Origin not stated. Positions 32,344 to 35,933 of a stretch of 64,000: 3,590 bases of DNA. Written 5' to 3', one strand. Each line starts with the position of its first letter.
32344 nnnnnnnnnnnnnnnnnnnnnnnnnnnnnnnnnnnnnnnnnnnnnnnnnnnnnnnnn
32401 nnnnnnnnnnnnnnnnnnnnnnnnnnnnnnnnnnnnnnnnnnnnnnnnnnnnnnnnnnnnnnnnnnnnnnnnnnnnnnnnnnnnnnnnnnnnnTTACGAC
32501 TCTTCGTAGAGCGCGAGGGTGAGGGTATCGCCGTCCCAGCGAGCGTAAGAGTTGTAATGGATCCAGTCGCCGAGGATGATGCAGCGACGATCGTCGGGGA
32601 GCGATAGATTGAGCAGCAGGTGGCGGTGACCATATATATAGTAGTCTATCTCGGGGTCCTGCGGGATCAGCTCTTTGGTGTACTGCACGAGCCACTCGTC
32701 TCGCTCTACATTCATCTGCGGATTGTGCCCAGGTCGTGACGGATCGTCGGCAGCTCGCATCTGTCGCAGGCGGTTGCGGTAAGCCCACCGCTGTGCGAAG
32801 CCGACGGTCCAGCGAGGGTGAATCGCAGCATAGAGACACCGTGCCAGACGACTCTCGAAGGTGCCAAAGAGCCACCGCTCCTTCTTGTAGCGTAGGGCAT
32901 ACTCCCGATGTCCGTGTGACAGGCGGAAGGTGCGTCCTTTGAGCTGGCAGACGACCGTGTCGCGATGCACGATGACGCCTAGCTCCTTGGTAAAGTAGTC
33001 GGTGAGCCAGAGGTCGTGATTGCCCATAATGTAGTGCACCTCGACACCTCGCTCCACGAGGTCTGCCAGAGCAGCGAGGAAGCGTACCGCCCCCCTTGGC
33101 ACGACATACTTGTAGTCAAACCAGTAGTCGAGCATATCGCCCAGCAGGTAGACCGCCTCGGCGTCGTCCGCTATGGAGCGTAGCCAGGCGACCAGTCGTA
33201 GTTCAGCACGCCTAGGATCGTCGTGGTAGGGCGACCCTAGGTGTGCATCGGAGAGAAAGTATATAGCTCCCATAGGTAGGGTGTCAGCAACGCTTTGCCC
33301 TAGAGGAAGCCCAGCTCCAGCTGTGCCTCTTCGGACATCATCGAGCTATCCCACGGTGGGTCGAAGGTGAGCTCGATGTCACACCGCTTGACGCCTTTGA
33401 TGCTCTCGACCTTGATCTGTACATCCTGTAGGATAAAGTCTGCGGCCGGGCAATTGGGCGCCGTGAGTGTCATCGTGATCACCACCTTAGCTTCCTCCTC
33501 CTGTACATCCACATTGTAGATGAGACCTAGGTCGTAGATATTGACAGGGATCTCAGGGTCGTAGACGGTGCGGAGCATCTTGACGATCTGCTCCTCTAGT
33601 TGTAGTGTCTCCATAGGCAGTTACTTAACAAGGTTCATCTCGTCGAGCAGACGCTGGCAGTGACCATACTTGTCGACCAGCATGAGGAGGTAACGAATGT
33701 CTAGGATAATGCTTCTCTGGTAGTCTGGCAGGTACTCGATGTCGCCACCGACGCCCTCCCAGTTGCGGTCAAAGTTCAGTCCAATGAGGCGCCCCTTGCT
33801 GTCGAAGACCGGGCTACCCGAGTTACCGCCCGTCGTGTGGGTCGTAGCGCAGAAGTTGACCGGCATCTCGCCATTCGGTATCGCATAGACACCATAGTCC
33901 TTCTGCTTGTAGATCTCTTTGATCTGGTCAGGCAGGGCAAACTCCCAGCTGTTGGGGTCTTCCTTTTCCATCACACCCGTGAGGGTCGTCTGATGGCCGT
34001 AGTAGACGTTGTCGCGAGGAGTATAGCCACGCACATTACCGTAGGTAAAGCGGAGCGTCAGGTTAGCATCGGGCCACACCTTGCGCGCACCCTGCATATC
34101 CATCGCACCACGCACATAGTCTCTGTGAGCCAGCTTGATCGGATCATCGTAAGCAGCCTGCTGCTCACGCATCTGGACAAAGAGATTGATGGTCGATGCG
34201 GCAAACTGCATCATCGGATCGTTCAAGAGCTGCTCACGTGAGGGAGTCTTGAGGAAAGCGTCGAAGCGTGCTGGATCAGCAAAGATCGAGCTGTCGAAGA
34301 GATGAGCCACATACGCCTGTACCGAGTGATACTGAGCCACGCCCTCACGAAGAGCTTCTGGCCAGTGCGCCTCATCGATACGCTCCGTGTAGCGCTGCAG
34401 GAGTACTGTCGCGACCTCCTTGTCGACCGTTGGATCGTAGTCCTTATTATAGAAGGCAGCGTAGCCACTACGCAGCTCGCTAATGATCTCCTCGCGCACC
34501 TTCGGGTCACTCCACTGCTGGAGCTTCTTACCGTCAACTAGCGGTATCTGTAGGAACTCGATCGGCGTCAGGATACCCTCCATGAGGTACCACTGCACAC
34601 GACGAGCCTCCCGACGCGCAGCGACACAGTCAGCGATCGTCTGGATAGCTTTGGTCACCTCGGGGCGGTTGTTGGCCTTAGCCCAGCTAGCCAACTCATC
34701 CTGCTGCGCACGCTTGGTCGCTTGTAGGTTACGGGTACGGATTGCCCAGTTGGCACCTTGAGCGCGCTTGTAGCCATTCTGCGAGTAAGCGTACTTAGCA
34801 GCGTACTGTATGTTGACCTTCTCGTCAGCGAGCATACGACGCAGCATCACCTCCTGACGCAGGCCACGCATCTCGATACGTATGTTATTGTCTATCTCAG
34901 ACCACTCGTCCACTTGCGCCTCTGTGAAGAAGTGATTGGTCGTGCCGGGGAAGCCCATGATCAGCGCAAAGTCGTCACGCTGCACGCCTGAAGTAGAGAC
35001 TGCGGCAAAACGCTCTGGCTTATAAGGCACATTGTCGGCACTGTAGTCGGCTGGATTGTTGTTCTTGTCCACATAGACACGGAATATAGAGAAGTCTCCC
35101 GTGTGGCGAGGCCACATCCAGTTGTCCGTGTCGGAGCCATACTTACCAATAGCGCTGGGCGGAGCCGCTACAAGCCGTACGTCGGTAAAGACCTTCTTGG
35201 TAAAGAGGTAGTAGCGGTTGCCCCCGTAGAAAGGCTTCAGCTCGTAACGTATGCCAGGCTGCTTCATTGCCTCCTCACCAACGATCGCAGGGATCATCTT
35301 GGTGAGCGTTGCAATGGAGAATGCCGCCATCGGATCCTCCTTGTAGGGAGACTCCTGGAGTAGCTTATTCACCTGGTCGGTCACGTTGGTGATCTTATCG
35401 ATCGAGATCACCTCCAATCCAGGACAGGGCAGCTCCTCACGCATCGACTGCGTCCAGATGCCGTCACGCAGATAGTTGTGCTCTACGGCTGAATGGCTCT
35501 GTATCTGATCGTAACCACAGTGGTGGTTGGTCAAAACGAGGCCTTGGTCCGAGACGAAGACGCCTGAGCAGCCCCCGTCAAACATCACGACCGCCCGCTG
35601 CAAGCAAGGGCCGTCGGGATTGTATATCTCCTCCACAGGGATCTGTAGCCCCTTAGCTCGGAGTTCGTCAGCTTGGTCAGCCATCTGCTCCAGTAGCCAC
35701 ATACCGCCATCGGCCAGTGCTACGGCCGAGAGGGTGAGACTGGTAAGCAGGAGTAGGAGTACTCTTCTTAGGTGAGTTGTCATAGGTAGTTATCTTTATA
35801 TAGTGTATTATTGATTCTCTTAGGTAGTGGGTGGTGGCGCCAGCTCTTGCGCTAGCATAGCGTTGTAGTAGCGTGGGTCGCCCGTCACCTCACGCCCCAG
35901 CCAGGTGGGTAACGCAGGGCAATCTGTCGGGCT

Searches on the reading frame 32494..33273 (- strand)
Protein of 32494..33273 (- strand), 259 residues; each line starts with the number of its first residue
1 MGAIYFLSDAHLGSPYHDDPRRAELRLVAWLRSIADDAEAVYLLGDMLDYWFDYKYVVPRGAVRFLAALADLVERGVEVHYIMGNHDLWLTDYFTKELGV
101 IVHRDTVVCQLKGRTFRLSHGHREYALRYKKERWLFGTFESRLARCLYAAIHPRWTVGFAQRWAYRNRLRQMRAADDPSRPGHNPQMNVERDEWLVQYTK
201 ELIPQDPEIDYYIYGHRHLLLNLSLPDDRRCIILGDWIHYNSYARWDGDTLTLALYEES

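Call 50: search_protein_families(library=pfam, proteins=[window:32494-33273:-], max_evalue=0.00001)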
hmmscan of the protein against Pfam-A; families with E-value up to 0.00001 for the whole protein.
window:32494-33273:- (259 aa): 2 families
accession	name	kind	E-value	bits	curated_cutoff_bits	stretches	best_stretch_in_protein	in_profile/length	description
PF00149.33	Metallophos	-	1.1e-07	32.9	21.5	1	4-218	3-189/191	Calcineurin-like phosphoesterase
PF12850.12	Metallophos_2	-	5.4e-07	30.2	27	0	4-130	3-97/154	Calcineurin-like phosphoesterase superfamily domain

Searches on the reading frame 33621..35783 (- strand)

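Call 50: search_protein_families(library=pfam, proteins=[window:33621-35783:-], max_evalue=0.00001)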
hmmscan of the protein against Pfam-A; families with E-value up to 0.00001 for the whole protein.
window:33621-35783:- (720 aa): 3 families
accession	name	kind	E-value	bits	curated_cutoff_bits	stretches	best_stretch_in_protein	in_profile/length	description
PF10459.15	Peptidase_S46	-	9.1e-233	775.4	22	1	24-717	1-697/698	Peptidase S46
PF13365.12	Trypsin_2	-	2.2e-12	48.4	27.6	0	640-669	119-144/144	Trypsin-like peptidase domain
PF00089.32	Trypsin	-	2.3e-06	28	20.6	0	70-95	22-51/220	Trypsin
